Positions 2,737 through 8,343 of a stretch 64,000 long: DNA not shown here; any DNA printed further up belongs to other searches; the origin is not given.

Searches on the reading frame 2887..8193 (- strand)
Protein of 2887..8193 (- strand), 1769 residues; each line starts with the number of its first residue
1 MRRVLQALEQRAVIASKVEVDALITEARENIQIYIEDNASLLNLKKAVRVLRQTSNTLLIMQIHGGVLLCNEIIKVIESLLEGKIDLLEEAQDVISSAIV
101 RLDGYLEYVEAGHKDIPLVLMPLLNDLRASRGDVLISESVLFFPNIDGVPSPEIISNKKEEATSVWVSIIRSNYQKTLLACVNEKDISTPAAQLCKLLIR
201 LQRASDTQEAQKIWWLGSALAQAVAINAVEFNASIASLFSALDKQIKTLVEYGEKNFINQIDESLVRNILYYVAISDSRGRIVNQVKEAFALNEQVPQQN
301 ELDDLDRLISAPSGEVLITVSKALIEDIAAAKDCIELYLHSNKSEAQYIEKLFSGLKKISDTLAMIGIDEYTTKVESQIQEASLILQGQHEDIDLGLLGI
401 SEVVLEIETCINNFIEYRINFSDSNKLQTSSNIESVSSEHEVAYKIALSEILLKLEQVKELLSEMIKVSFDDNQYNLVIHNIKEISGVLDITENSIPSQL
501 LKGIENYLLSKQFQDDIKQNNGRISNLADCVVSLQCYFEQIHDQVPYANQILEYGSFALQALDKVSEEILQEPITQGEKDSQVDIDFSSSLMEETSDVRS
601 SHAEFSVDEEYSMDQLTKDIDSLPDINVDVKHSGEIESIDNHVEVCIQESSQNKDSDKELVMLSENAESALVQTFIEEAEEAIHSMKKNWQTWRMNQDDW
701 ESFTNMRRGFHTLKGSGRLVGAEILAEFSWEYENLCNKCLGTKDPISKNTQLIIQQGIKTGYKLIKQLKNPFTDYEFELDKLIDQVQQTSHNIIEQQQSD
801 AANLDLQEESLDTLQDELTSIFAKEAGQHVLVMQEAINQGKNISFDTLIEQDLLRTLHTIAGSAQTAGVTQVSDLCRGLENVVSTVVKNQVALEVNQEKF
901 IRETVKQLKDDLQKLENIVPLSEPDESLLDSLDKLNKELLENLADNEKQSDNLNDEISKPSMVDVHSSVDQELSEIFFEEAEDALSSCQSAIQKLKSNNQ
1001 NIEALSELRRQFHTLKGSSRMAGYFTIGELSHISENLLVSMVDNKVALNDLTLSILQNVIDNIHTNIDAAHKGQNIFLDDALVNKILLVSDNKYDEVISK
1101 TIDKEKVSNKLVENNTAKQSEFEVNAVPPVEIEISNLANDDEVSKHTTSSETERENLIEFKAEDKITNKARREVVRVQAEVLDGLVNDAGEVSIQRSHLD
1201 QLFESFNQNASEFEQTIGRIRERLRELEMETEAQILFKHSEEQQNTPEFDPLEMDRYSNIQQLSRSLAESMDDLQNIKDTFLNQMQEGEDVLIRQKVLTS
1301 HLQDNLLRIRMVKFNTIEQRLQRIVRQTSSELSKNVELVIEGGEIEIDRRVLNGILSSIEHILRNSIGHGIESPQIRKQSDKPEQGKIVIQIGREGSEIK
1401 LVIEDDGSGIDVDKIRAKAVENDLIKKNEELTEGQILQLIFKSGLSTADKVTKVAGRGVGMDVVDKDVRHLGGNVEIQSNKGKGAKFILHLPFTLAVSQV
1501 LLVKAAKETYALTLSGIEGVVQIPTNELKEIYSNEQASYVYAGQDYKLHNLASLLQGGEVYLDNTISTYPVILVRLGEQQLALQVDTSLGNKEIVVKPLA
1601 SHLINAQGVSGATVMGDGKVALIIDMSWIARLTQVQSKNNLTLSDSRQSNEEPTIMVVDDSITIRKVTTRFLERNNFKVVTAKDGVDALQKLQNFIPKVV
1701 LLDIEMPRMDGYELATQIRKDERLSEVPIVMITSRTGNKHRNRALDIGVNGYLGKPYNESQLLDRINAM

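Call 50: search_protein_families(library=pfam, proteins=[window:2887-8193:-], max_evalue=0.00001)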
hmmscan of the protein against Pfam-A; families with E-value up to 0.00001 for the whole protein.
window:2887-8193:- (1769 aa): 4 families
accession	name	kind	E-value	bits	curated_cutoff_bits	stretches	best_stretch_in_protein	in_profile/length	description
PF01627.28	Hpt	-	2.1e-37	127.7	24.6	3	972-1063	1-81/84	Hpt domain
PF00072.30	Response_reg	-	1.7e-28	99.4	30.2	1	1655-1767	1-111/111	Response regulator receiver domain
PF01584.24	CheW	-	4.4e-16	59.2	23.5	1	1499-1629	1-133/138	CheW-like domain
PF02518.31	HATPase_c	-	4.2e-15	56.6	26.4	1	1358-1494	5-110/111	Histidine kinase-, DNA gyrase B-, and HSP90-like ATPase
